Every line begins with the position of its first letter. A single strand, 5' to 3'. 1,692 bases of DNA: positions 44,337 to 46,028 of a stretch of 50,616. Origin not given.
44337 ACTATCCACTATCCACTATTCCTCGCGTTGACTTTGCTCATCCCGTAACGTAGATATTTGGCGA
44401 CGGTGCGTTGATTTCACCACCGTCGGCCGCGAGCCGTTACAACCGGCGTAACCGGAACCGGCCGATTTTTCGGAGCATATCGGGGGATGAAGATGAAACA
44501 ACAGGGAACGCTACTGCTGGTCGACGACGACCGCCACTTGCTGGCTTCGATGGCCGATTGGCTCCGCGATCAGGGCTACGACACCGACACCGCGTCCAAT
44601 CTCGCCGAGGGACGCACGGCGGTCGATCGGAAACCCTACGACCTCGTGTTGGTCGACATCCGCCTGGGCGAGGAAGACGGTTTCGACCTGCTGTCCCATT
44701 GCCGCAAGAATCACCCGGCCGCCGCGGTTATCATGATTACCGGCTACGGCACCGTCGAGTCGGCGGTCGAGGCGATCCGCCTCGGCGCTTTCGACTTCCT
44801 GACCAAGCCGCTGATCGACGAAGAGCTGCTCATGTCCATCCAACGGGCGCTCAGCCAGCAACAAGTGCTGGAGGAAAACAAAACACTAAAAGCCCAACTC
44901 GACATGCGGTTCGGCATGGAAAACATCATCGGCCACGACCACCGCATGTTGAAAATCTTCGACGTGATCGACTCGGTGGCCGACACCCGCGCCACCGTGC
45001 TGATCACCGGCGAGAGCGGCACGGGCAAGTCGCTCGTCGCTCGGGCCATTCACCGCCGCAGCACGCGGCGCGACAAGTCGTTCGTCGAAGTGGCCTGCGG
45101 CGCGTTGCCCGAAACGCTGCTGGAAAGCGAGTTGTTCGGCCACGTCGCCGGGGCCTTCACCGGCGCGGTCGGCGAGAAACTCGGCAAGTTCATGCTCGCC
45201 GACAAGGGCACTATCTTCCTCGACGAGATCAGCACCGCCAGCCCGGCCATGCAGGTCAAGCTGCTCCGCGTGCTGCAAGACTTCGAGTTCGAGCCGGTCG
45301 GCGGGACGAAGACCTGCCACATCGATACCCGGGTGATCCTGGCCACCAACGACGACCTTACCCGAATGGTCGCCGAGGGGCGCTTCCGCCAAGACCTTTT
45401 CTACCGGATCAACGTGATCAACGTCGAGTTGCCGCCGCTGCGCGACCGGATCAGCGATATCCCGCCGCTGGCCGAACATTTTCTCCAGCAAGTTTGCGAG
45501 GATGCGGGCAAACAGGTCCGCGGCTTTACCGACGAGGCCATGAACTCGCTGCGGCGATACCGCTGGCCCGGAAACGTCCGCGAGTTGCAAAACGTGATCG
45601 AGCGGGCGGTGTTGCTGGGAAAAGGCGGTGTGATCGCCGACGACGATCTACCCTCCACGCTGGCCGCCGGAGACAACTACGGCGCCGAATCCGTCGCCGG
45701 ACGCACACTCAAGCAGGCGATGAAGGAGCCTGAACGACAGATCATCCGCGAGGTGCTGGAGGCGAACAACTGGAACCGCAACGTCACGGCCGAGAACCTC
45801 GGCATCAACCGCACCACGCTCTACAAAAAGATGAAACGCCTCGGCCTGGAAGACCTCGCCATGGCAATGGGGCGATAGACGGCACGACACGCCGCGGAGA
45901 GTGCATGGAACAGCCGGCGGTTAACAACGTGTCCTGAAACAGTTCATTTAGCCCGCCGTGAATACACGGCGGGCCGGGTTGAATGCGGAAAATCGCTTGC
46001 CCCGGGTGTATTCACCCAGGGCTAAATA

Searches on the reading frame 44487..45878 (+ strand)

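Call 102: search_protein_families(library=pfam, proteins=[window:44487-45878:+], max_evalue=0.001)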
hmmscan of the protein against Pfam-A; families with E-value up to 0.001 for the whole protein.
window:44487-45878:+ (463 aa): 11 families
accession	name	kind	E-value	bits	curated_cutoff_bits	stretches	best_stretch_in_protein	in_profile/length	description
PF00158.32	Sigma54_activat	-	6.1e-67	224.9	20.2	1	147-313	1-167/168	Sigma-54 interaction domain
PF25601.1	AAA_lid_14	-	2.4e-28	98.2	27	1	319-398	1-80/87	AAA+ ATPase lid domain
PF00072.30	Response_reg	-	9.7e-26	90.6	30.2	1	10-118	2-110/111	Response regulator receiver domain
PF14532.12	Sigma54_activ_2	-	7e-18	65.6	25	1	149-318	2-138/138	Sigma-54 interaction domain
PF02954.25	HTH_8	-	8.2e-13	48.3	22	1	414-452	4-42/42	Bacterial regulatory protein, Fis family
PF07728.20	AAA_5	-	2.4e-09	37.7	22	1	171-289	2-123/139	AAA domain (dynein-related subfamily)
PF13191.12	AAA_16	-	3.5e-07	31.3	32.6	1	155-223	10-85/167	AAA ATPase domain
PF00004.35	AAA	-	7.9e-07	30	21.2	1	171-300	1-123/131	ATPase family associated with various cellular activities (AAA)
PF13401.12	AAA_22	-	2.1e-05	25.3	27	1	167-208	4-45/130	AAA domain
PF20030.5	bpMoxR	-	3.2e-05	23.6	27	1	156-292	19-148/205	MoxR domain in the MoxR-vWA-beta-propeller ternary systems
PF18024.7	HTH_50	-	0.00023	21.2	27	1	406-454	2-49/50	Helix-turn-helix domain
